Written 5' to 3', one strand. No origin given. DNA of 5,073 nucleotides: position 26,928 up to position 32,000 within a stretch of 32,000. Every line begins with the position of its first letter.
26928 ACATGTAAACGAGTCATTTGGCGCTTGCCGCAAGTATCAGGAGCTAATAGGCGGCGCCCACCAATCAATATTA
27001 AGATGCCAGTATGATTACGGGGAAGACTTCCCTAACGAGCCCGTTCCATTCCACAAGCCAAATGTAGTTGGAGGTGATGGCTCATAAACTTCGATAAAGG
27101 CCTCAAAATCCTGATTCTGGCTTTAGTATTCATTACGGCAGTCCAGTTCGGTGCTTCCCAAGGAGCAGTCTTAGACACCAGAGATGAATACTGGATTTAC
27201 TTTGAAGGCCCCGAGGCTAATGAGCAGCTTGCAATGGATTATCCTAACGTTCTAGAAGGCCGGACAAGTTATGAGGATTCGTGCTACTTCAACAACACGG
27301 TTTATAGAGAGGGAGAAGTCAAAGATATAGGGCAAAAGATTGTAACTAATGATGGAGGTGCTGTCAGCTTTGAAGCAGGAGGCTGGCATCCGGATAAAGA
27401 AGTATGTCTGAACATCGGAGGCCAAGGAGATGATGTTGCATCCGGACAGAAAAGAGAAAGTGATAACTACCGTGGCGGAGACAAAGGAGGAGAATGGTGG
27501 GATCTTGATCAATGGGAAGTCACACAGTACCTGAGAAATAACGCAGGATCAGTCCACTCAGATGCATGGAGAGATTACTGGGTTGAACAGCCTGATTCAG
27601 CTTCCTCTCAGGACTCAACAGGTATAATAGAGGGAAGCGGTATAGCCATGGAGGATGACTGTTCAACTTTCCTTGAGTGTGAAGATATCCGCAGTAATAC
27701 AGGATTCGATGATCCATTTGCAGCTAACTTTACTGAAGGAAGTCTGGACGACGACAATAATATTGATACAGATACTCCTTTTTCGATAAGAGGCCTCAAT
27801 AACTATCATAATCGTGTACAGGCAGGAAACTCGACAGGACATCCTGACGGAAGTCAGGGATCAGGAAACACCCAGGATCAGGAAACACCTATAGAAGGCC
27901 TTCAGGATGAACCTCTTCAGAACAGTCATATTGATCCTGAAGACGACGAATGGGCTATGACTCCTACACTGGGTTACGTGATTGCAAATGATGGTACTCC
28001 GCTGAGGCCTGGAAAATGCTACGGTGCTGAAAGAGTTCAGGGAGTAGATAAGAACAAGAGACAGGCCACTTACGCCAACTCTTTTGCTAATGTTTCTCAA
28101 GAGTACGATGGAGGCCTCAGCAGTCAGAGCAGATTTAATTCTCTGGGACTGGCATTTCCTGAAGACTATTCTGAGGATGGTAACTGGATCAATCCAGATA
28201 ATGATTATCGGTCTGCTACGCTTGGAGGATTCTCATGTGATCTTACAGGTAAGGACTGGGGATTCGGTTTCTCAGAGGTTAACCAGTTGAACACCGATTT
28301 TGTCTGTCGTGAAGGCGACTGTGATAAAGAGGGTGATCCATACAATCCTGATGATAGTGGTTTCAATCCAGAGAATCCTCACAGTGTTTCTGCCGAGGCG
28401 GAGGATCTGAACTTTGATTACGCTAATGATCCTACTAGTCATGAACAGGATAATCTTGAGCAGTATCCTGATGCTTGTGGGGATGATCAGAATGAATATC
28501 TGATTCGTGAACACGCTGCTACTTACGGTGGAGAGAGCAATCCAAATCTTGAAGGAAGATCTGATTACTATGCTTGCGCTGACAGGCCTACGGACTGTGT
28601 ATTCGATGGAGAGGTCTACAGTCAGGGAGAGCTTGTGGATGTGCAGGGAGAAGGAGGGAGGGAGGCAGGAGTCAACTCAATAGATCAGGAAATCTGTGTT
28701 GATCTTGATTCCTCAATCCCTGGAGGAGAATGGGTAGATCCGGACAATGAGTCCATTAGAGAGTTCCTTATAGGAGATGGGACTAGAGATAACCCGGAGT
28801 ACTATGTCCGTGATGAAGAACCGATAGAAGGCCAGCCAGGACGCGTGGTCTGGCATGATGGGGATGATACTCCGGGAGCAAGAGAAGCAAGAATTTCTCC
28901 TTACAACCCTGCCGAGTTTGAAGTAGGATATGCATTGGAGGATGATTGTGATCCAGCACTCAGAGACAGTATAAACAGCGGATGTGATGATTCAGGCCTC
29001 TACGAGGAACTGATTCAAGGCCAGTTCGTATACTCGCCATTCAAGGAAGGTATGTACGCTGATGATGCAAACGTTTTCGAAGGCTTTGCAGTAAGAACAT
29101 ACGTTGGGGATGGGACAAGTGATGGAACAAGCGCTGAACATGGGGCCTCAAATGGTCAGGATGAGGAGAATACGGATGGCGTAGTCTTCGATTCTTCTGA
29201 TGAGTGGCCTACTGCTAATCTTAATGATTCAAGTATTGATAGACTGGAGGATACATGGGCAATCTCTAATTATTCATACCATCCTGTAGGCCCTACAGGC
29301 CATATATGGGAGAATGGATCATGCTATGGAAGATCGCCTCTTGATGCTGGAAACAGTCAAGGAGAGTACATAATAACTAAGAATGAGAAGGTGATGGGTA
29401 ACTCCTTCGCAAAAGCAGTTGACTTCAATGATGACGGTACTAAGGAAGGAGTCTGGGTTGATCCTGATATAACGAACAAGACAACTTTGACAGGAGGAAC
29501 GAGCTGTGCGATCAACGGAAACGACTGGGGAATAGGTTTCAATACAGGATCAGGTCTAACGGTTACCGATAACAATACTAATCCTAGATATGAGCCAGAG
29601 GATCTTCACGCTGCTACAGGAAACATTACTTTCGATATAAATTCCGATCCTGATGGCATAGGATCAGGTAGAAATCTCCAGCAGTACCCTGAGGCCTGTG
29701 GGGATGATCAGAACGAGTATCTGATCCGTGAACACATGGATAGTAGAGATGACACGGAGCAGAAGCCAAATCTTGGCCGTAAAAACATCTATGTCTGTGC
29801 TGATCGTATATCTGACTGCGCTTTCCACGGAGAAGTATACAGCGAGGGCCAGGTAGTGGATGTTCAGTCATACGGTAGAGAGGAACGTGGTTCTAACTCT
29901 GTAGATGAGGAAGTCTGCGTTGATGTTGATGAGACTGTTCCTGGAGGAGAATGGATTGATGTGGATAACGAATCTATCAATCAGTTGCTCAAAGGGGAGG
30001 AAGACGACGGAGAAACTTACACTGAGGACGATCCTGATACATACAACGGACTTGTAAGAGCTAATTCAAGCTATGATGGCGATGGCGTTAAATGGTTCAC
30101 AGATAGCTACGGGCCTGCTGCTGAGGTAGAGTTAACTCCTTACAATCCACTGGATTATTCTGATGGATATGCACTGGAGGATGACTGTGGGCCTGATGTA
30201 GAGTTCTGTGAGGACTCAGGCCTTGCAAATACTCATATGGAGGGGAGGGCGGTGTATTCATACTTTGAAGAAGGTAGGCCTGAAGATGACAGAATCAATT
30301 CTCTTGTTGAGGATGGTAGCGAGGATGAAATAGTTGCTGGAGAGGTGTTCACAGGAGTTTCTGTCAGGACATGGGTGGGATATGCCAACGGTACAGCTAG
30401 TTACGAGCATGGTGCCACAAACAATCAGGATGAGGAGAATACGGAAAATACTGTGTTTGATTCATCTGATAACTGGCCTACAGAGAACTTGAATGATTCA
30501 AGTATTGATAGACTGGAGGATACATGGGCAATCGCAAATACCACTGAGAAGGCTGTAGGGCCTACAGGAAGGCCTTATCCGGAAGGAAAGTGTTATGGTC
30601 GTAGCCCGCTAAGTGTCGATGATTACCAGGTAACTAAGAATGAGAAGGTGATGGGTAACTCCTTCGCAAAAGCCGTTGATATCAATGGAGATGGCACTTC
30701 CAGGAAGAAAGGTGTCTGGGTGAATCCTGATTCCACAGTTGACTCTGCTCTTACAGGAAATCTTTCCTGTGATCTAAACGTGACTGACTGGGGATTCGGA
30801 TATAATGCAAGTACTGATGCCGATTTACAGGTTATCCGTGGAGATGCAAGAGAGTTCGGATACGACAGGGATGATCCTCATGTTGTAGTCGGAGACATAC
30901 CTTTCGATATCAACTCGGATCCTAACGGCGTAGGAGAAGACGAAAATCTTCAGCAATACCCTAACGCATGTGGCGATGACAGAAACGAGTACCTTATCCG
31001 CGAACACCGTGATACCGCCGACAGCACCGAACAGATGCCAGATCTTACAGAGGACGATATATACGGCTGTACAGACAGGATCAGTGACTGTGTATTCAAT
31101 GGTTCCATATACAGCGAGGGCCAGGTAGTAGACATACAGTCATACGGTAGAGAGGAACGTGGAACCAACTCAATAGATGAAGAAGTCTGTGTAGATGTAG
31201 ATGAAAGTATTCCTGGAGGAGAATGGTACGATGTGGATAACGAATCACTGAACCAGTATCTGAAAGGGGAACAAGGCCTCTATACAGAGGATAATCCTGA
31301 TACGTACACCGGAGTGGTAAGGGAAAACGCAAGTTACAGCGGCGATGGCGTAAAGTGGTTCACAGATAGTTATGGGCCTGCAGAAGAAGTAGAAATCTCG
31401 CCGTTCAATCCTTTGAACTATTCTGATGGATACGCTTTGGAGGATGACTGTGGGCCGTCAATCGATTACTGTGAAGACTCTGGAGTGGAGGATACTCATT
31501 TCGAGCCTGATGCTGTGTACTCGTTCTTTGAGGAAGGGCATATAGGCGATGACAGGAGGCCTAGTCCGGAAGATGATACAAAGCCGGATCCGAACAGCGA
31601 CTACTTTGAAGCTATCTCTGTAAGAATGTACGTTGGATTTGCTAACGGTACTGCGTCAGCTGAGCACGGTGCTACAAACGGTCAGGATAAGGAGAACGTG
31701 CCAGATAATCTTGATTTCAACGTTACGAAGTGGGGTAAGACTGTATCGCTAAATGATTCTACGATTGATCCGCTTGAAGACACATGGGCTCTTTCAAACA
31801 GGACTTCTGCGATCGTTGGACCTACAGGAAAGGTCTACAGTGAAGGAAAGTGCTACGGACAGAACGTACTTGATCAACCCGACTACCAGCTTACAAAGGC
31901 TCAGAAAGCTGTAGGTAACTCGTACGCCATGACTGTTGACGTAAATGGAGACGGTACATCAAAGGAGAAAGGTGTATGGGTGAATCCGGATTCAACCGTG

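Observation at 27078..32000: Giant secreted protein built from tandem ~420-aa Cys-rich modules of an unrecognised family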

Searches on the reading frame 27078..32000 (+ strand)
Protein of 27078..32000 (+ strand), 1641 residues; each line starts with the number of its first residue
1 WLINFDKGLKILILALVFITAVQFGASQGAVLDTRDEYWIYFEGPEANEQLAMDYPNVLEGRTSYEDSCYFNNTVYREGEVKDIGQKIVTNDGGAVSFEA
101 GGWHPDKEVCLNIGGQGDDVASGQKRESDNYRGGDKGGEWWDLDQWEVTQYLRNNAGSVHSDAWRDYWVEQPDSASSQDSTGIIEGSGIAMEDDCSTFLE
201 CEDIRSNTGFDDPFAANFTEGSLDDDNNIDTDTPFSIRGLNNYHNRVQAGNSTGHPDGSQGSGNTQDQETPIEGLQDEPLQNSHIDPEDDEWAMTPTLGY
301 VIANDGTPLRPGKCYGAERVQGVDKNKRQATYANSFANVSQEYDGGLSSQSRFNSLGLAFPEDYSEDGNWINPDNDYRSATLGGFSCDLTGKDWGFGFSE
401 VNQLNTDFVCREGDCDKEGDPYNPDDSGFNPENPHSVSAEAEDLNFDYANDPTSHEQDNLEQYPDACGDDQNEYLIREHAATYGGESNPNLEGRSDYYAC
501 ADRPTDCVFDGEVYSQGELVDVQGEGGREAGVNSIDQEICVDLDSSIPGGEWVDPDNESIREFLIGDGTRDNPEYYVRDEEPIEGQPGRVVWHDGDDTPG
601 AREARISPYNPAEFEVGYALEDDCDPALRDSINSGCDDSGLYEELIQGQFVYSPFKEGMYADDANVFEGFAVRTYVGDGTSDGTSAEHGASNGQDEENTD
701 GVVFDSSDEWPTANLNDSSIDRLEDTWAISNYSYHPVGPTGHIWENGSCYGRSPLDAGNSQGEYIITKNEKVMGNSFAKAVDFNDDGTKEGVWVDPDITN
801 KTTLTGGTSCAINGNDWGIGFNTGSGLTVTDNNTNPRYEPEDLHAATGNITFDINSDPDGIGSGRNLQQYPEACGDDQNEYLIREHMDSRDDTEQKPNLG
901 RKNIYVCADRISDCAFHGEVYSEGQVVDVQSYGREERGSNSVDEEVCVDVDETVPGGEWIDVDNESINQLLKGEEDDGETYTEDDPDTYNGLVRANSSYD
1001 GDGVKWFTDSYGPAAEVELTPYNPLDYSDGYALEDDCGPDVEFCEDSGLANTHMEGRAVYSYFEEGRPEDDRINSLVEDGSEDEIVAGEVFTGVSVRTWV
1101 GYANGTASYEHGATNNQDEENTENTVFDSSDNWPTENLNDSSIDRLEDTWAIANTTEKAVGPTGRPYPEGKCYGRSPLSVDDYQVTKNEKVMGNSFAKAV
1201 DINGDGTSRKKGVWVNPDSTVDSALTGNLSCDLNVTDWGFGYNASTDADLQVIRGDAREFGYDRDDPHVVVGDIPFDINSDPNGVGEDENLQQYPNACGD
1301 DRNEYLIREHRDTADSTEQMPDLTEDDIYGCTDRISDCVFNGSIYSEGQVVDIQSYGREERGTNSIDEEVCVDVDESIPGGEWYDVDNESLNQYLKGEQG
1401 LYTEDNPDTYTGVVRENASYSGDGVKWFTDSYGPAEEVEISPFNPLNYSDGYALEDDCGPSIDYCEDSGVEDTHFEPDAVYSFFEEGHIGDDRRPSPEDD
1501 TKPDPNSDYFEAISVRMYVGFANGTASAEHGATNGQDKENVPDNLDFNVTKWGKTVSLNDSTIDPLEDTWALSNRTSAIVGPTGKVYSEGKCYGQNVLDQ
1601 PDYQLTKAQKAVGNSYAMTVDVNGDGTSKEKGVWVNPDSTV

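Call 6: search_protein_families(library=pfam, proteins=[window:27078-32000:+], max_evalue=1)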
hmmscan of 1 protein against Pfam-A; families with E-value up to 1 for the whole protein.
window:27078-32000:+ (1641 aa): 2 families
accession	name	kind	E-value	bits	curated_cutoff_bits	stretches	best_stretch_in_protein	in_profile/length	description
PF18693.7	TRAM_2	-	0.0018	18.9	27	0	923-963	10-49/63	TRAM domain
PF19437.4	VCIP135_N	-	0.019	15.1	27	0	886-945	104-159/169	VCIP135 N-terminal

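Call 7: search_protein_families(library=ncbifam, proteins=[window:27078-32000:+], max_evalue=1)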
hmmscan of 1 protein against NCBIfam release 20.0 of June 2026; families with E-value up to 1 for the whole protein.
window:27078-32000:+ (1641 aa): 1 family
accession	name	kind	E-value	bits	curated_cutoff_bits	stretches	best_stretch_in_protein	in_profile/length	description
NF006323.0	PRK08537.1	equivalog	0.0023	17.3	235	0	1343-1373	27-57/181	2-oxoacid:ferredoxin oxidoreductase subunit gamma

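Call 11: find_homologous_proteins(query=window:27078-32000:+)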
Query window:27078-32000:+ (1641 aa): 20 proteins with E <= 0.001 among 6173 candidates.
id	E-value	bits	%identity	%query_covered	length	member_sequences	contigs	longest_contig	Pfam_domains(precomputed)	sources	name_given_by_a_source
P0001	0.0e+0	1423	55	77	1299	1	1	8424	-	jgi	-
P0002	1.3e-224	767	50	43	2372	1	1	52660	PF00059.28,PF20009.5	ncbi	ncbi:MAG: GEVED domain-containing protein [Candidatus Nanosalina sp.]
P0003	8.6e-210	718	45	45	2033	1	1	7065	PF00092.35,PF25106.2,PF13519.13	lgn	-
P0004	1.1e-207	711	43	45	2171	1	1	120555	PF20009.5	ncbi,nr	ncbi:hypothetical protein GLU26_00355 [Nanohaloarchaea archaeon]|nr:hypothetical protein [Candidatus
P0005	2.4e-207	710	47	44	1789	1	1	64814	PF00092.35,PF20009.5,PF13519.13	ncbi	-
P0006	1.8e-204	701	44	55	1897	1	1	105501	PF20009.5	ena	-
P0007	2.1e-198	681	45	46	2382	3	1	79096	PF20009.5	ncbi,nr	ncbi:hypothetical protein GLT90_01580 [Nanohaloarchaea archaeon H12]|nr:hypothetical protein [Nanoha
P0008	3.6e-195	670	46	45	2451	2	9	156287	PF00059.28,PF20009.5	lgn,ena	-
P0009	3.6e-193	663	42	57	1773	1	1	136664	-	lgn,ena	-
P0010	4.1e-191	656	43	46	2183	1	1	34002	PF20009.5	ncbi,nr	ncbi:hypothetical protein GLU60_02200 [Nanohaloarchaea archaeon H01]|nr:hypothetical protein [Nanoha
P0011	1.0e-190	655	43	58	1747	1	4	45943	-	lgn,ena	-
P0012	2.8e-187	644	45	23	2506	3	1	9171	PF00059.28,PF20009.5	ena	-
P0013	1.5e-185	638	44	44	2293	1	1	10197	PF00092.35,PF20009.5,PF13519.13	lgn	-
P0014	5.7e-119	417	35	60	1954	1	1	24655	-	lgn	-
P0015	3.2e-116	408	31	57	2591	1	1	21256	PF18911.7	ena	-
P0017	1.3e-48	184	31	36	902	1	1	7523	-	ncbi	ncbi:MAG: hypothetical protein ABEK00_02100 [Candidatus Nanohaloarchaea archaeon]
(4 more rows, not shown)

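Call 63: find_encoding_contigs(protein=P0001, flank=10000, max_places=3)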
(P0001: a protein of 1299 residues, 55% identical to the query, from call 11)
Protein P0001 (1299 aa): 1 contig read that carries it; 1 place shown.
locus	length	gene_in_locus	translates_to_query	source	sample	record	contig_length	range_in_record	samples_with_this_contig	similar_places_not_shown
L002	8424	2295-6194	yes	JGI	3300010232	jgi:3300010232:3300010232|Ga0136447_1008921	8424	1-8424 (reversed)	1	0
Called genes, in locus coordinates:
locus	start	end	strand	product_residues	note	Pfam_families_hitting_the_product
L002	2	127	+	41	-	?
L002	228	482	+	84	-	-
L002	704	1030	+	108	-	PF24038:DUF7347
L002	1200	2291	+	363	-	-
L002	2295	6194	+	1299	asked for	-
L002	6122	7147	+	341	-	-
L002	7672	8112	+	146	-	-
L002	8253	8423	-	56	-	?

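Call 89: search_protein_families(library=pfam, proteins=[P0017, P0014, P0008], max_evalue=0.01)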
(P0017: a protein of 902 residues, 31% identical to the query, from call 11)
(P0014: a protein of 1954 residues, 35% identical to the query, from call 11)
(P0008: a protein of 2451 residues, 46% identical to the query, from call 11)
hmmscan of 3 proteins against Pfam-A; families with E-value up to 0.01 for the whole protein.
P0017 (902 aa): 0 families

P0014 (1954 aa): 0 families

P0008 (2451 aa): 2 families
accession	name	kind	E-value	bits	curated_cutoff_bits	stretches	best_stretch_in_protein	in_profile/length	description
PF00059.27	Lectin_C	-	2e-10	41.8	22.6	2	2342-2420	3-91/107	Lectin C-type domain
PF20009.4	GEVED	-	2.9e-08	34.8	24.4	1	780-833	6-61/78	GEVED domain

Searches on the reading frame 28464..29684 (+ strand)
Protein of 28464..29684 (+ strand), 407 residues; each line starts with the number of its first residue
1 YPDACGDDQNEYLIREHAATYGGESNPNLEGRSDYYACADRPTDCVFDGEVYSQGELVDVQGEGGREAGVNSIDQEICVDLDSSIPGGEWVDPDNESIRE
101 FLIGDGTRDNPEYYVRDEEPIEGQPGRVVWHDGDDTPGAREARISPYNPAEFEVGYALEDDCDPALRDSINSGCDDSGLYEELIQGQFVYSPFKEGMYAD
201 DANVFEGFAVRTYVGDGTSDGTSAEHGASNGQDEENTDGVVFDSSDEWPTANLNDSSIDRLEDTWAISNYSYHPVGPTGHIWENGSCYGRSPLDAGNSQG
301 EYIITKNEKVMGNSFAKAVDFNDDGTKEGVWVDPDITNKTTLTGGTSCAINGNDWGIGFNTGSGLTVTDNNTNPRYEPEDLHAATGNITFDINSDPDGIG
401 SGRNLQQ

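Call 58: predict_structure(alignment_id=A3)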
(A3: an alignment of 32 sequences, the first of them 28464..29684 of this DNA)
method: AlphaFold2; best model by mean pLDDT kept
length: 407 residues; sequences in the alignment: 32
mean_pLDDT: 56.8   pTM: 0.49
mean pLDDT of the five models: 56.8, 56.5, 56.1, 55.3, 50.4
residues with pLDDT >= 90: 7; 70-90: 121; 50-70: 82; < 50: 197
segments of 3 or more residues with pLDDT < 50: 66-72, 99-160, 169-171, 175-192, 200-202, 237-254, 290-307, 341-346, 349-407
pLDDT, mean of each block of 10 residues (from residue 1): 67 79 57 74 86 76 50 66 81 54 42 40 36 34 36 38 55 41 40 54 62 86 82 56 35 60 75 81 71 41 47 79 87 69 48 37 39 42 42 41 34
secondary structure, 60 per line:
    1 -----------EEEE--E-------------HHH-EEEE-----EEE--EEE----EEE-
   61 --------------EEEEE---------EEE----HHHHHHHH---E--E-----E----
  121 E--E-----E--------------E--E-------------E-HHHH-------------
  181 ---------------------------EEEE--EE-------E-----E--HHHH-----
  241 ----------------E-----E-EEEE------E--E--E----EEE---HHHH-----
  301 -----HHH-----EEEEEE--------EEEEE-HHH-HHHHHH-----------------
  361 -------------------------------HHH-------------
elements in order: E12-15 E36-39 E45-47 E50-52 E57-59 E75-79 E89-91 H96-103 H164-167 E208-211 H232-235 E265-268 E286-288 H292-295 E314-319 E328-332 H338-343

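Call 65: fold_search(model_id=the predicted structure, library=pdb)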
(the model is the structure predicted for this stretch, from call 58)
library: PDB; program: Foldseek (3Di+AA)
matches with E <= 10: 4; with E <= 0.001: 0
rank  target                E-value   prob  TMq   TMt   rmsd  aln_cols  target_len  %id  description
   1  9a3z_B                3.4e+00  0.02  0.10  0.13  15.9       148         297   15  A predicted model of tissue transglutaminase 2 (TG2) in complex with plasma fibronectin's gelatin binding domain (FNI6 (released 2024-02-02)
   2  3iu3_J                3.6e+00  0.02  0.07  0.21  13.7       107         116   13  Crystal structure of the Fab fragment of therapeutic antibody Basiliximab in complex with IL-2Ra (CD25) ectodomain (released 2010-01-26)
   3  9cpa_x                9.7e+00  0.03  0.12  0.20   6.5        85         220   12  Structure of a Mammalian DHX29-bound 43S Pre-initiation Complex (released 2025-07-23)
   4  6k72_L                9.7e+00  0.00  0.07  0.11  14.3       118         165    8  eIF2(aP) - eIF2B complex (released 2019-07-10)

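Call 73: search_protein_families(library=pfam, alignment_id=A3, max_evalue=1)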
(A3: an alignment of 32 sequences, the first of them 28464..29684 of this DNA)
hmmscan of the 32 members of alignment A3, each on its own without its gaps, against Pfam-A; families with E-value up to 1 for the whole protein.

A. member 1, window:28464-29684:+ (407 aa): 0 families

B. families by the number of members that match (of 32 scanned): 5 families
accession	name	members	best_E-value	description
PF10697.14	DUF2502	1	0.0064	Protein of unknown function (DUF2502)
PF07752.16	S-layer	1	0.036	S-layer protein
PF19403.5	SpaA_2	1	0.096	Prealbumin-like fold domain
PF19437.4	VCIP135_N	1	0.19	VCIP135 N-terminal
PF00062.25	Lys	1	0.36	C-type lysozyme/alpha-lactalbumin family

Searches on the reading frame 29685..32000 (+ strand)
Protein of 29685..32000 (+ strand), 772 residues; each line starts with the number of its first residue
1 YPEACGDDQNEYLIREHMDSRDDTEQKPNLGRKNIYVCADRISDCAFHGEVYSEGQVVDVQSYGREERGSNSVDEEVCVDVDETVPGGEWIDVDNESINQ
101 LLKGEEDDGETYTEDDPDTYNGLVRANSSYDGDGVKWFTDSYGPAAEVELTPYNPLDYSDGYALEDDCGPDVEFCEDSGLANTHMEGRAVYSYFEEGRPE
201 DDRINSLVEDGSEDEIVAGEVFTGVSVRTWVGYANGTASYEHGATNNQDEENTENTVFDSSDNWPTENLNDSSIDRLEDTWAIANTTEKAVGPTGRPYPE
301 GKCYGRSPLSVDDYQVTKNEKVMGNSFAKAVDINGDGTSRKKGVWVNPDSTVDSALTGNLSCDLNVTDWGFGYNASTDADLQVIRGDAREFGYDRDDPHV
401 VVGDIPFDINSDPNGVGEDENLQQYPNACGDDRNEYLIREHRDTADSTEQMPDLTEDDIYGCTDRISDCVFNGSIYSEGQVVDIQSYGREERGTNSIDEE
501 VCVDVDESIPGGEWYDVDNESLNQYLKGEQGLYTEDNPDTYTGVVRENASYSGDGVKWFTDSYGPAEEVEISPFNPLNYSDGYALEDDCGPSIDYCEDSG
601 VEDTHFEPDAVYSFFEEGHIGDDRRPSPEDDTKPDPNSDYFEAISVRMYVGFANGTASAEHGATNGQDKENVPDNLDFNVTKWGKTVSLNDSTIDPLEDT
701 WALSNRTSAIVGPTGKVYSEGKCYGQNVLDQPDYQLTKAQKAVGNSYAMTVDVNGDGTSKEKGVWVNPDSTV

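Call 28: find_related_loci(query=window:29685-32000:+, collection=genome_contigs, flank=10000)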
Query window:29685-32000:+ (772 aa) in genome_contigs; peptide patterns used: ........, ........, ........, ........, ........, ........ (x = any residue, [..] = any of these).
44 stretches matched a pattern; 1 encode a relative of the query (tblastn E <= 1e-3); 1 distinct loci.
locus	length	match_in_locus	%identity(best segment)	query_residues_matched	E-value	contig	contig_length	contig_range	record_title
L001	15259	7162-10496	43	1-771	6e-120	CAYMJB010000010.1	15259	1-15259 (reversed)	MAG TPA_asm: uncultured archaeon isolate SRP090399_co2_12 genome assembly, contig: NODE_945_length_15259_cov_72.547553,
